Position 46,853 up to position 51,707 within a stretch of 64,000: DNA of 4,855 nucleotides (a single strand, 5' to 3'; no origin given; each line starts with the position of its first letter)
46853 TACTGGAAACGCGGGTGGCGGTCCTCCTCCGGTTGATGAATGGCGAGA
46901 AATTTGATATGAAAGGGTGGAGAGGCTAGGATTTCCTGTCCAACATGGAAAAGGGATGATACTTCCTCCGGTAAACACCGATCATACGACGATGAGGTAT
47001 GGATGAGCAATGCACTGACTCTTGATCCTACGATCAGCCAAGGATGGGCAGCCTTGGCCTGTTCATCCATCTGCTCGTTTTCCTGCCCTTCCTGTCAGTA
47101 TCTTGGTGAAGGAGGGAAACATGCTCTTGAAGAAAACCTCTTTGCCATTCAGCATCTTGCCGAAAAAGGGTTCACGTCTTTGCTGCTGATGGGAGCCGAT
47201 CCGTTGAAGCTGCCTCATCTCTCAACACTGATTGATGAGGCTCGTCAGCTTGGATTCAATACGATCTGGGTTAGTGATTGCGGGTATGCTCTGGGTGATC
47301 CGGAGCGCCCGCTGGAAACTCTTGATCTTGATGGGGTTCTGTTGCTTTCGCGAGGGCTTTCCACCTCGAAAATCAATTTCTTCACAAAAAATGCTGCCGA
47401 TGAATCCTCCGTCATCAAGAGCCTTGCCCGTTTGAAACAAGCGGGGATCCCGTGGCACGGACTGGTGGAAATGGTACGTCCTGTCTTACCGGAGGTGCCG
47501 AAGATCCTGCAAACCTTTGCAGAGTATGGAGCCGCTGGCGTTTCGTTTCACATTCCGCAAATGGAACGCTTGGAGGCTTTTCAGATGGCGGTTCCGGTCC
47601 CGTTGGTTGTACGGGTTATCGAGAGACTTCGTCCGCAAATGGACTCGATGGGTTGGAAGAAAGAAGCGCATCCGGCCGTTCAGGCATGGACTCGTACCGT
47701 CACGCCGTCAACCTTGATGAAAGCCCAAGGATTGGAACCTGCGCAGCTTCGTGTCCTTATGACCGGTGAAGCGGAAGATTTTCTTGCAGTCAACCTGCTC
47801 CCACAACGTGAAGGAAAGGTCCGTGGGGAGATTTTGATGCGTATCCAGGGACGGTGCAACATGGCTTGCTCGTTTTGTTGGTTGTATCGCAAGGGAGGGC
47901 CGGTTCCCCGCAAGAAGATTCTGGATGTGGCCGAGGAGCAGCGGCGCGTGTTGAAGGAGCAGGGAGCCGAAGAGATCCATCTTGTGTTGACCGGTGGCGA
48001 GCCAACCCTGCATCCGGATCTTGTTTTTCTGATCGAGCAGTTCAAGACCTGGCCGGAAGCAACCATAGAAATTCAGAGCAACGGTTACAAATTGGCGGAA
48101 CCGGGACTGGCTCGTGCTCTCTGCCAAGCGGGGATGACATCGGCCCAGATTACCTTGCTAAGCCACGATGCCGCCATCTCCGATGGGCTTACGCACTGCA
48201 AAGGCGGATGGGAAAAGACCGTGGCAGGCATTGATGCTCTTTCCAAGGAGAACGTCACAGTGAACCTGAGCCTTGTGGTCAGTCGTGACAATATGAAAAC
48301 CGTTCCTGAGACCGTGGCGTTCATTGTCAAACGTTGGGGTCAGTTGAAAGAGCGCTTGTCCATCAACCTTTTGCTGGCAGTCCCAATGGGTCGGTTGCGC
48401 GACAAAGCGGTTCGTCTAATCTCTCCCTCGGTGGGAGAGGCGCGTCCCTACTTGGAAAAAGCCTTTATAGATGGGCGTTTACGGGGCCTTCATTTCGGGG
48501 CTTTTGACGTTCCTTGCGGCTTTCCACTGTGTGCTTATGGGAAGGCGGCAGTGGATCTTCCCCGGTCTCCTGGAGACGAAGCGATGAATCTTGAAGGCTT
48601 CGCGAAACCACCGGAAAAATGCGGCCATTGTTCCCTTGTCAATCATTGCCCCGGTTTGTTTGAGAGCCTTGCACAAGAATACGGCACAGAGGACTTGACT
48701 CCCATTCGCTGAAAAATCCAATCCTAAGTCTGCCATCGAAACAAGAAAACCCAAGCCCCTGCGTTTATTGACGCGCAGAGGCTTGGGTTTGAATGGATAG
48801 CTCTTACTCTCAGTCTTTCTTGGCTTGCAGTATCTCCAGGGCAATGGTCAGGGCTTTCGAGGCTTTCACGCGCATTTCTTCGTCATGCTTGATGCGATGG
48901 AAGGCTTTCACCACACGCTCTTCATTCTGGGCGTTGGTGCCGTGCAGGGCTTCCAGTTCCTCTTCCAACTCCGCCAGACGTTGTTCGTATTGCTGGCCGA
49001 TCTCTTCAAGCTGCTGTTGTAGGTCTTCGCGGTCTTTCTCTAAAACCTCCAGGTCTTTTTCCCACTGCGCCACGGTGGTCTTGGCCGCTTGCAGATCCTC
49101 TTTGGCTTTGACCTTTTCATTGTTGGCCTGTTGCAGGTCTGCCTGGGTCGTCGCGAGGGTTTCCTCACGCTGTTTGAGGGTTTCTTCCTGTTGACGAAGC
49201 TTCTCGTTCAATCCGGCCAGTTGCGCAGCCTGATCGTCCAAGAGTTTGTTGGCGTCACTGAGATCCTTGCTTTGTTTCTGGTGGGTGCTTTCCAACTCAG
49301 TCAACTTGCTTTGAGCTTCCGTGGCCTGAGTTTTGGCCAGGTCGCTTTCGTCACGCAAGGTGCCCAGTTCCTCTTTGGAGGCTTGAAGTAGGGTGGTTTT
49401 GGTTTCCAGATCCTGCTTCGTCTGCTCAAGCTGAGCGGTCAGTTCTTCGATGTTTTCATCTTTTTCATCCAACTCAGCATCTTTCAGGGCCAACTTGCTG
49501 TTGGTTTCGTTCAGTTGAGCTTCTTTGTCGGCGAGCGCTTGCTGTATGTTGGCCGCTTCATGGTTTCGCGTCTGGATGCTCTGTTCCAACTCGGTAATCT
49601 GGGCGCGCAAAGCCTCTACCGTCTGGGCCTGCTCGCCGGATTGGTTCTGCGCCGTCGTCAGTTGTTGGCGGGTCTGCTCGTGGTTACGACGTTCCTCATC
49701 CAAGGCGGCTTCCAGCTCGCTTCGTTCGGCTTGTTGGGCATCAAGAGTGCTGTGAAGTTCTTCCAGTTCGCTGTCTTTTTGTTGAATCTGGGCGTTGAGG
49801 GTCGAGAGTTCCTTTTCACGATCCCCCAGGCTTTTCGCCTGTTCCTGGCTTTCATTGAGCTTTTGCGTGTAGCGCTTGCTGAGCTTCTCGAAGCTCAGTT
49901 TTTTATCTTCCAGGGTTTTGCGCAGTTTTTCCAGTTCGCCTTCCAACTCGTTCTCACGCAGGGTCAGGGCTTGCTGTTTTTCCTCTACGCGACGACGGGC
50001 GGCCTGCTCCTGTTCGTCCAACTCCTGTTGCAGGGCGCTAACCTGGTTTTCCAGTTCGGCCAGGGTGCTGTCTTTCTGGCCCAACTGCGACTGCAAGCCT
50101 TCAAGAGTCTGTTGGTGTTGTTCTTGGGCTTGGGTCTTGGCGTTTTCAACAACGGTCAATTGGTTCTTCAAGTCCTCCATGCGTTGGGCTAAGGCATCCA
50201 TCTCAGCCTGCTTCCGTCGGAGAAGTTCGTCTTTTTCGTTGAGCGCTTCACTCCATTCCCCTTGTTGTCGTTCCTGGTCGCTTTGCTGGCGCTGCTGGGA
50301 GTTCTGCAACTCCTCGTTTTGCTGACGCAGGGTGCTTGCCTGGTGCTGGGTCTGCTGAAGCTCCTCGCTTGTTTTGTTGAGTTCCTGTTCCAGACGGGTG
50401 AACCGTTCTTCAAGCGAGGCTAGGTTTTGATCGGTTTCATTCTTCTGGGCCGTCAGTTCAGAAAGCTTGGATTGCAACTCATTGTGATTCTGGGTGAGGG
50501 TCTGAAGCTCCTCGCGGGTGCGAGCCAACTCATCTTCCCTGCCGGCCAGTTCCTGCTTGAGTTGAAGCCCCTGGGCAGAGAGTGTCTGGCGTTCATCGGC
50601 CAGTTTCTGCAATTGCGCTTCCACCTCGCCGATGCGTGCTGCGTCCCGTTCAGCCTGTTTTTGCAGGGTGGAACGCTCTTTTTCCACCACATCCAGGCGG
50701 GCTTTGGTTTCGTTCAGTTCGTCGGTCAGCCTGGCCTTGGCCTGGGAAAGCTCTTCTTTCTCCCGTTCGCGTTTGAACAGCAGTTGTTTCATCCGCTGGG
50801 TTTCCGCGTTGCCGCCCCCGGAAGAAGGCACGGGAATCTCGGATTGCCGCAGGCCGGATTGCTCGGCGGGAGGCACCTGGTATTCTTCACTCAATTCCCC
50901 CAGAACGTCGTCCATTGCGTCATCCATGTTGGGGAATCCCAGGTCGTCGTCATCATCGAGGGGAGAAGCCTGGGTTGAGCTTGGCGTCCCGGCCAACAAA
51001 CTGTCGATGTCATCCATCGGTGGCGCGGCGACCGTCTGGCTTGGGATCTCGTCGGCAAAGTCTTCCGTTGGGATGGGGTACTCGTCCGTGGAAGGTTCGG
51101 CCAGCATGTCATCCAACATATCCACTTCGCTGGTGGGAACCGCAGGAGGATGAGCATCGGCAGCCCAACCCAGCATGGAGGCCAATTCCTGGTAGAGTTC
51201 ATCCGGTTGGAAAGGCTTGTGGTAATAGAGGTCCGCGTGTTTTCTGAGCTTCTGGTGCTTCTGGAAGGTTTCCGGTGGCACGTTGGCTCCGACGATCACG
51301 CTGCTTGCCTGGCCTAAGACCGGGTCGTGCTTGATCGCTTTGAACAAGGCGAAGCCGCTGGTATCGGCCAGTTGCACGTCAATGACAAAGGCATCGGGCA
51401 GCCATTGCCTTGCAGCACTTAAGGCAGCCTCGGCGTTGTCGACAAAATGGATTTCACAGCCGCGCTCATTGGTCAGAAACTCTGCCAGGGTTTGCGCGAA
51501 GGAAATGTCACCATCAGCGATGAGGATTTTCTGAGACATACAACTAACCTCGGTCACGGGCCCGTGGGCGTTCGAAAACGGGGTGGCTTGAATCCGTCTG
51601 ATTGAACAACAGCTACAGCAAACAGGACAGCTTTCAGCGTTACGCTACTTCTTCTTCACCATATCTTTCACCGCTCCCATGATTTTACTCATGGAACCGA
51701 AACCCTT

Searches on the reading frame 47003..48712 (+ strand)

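Call 35: search_protein_families(library=pfam, proteins=[window:47003-48712:+], max_evalue=0.001)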
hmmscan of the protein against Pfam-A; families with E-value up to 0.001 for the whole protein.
window:47003-48712:+ (569 aa): 1 family
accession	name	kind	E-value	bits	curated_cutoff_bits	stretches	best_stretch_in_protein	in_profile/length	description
PF04055.27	Radical_SAM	-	5.9e-23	82.3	29.5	1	281-441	3-166/166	Radical SAM superfamily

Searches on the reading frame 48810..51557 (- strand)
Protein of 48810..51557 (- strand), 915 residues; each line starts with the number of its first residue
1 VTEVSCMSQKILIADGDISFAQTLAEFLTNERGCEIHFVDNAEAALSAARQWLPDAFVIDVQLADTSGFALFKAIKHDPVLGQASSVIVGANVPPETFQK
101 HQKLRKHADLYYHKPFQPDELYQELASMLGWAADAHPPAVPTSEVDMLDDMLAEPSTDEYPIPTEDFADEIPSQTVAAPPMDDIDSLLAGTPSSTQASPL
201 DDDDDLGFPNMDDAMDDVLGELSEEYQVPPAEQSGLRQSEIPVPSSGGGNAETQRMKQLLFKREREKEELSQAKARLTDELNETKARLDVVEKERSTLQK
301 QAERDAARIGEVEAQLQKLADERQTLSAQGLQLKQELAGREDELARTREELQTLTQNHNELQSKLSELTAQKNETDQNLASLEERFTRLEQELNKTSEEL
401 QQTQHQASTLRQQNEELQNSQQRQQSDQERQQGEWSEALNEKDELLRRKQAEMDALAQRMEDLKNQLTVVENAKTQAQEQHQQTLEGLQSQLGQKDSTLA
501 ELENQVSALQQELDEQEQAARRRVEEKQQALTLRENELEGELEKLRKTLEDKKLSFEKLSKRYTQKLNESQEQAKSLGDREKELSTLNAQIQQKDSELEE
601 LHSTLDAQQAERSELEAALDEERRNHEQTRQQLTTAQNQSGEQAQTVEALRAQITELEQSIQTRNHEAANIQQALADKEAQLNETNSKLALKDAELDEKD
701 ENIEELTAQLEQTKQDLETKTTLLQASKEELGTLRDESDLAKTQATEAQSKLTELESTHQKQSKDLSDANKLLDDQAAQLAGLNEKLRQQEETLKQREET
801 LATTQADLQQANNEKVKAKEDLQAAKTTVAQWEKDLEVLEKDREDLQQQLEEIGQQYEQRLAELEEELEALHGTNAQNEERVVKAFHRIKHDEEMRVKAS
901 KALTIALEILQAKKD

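Call 6: search_protein_families(library=pfam, proteins=[window:48810-51557:-], max_evalue=0.01)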
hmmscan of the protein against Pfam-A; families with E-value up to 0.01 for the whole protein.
window:48810-51557:- (915 aa): 5 families
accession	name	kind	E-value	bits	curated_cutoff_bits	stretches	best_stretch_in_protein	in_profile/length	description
PF00072.30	Response_reg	-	3.1e-11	43.9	30.2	1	11-125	1-110/111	Response regulator receiver domain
PF08614.16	ATG16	-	1e-08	36.1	33.7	0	609-756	35-178/200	Autophagy protein 16 (ATG16)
PF06818.20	Fez1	-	0.00024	22.1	34.4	1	630-776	16-155/199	Fez1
PF25526.1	LIP-1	-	0.00082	19.2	34.1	1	306-386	2-82/250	Liprin-alpha-like coiled coil domain 2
PF19220.6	Rod_CreS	-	0.0064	16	100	1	607-741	3-130/359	Crescentin, rod domain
